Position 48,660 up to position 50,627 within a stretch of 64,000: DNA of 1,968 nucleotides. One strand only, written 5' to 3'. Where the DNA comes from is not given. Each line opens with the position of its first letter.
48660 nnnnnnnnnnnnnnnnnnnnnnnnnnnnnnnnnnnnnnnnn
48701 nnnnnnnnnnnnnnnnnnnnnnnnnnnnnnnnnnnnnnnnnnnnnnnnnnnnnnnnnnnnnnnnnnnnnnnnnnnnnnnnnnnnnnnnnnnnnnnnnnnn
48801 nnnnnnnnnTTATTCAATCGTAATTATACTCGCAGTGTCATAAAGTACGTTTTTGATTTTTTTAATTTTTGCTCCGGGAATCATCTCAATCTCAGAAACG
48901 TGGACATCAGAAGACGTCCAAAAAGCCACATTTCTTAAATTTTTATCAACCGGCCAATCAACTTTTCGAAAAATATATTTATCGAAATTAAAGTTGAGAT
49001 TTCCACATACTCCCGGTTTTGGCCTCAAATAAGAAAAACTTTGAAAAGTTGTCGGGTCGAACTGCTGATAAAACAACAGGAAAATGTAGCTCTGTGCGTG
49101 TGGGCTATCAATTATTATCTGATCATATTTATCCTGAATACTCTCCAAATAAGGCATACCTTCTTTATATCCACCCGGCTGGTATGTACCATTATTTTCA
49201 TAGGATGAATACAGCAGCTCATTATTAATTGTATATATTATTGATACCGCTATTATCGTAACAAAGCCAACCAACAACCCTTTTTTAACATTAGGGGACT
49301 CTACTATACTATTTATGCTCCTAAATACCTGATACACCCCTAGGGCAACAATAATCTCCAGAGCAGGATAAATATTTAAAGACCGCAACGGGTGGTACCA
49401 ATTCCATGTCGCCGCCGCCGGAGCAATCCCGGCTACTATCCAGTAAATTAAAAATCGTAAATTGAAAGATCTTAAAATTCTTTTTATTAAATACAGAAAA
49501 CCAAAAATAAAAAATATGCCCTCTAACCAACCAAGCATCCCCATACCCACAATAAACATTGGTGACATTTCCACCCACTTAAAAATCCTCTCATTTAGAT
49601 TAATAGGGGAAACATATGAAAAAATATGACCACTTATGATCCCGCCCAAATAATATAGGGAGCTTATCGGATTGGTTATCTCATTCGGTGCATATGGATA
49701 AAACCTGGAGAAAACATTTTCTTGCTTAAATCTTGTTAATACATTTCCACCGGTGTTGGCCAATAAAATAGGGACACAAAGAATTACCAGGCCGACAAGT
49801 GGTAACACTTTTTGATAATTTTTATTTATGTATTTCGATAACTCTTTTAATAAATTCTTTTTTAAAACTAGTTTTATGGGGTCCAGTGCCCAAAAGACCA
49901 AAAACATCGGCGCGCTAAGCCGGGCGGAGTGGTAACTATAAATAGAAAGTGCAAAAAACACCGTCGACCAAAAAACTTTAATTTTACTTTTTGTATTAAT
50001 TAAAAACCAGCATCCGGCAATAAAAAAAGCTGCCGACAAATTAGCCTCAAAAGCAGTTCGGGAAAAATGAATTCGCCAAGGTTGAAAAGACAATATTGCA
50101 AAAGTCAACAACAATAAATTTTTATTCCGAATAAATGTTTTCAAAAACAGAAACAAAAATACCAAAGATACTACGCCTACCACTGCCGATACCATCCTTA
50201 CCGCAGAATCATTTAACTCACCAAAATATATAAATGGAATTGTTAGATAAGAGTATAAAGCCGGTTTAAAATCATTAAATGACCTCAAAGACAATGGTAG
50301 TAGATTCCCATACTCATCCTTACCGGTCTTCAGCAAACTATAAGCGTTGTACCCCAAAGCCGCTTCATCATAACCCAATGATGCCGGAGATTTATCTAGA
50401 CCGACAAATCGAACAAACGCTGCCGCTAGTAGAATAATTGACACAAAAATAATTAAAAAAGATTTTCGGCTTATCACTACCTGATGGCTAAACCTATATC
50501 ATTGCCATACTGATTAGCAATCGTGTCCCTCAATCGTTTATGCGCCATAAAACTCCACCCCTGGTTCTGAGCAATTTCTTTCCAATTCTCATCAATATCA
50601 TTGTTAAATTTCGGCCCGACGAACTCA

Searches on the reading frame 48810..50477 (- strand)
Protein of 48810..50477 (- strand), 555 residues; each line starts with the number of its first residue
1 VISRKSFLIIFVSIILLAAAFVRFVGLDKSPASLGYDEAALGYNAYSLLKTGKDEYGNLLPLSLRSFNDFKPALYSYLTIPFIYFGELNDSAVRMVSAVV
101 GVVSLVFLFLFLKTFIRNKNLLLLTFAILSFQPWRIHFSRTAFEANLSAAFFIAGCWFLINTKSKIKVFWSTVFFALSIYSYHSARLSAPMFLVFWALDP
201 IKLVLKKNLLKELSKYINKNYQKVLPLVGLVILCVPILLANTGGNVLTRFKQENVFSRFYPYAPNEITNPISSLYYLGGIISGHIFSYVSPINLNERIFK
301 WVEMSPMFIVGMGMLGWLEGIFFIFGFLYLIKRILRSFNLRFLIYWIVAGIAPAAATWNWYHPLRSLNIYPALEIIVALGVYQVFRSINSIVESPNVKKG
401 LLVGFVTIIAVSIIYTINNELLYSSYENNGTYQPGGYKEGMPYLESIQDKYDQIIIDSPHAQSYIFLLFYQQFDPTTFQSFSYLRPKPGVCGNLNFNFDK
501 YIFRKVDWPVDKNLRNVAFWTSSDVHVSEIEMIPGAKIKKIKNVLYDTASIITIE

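Call 5: search_protein_families(library=pfam, proteins=[window:48810-50477:-], max_evalue=0.01)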
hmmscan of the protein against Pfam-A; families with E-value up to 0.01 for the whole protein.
window:48810-50477:- (555 aa): 0 families

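Call 32: search_protein_families(library=pfam, proteins=[window:48810-50477:-], max_evalue=5)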
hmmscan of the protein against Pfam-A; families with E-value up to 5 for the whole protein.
window:48810-50477:- (555 aa): 1 family
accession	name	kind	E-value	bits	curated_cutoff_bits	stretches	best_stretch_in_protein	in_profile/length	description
PF01564.23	Spermine_synth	-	0.12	12.3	22.9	0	438-463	79-104/186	Spermine/spermidine synthase domain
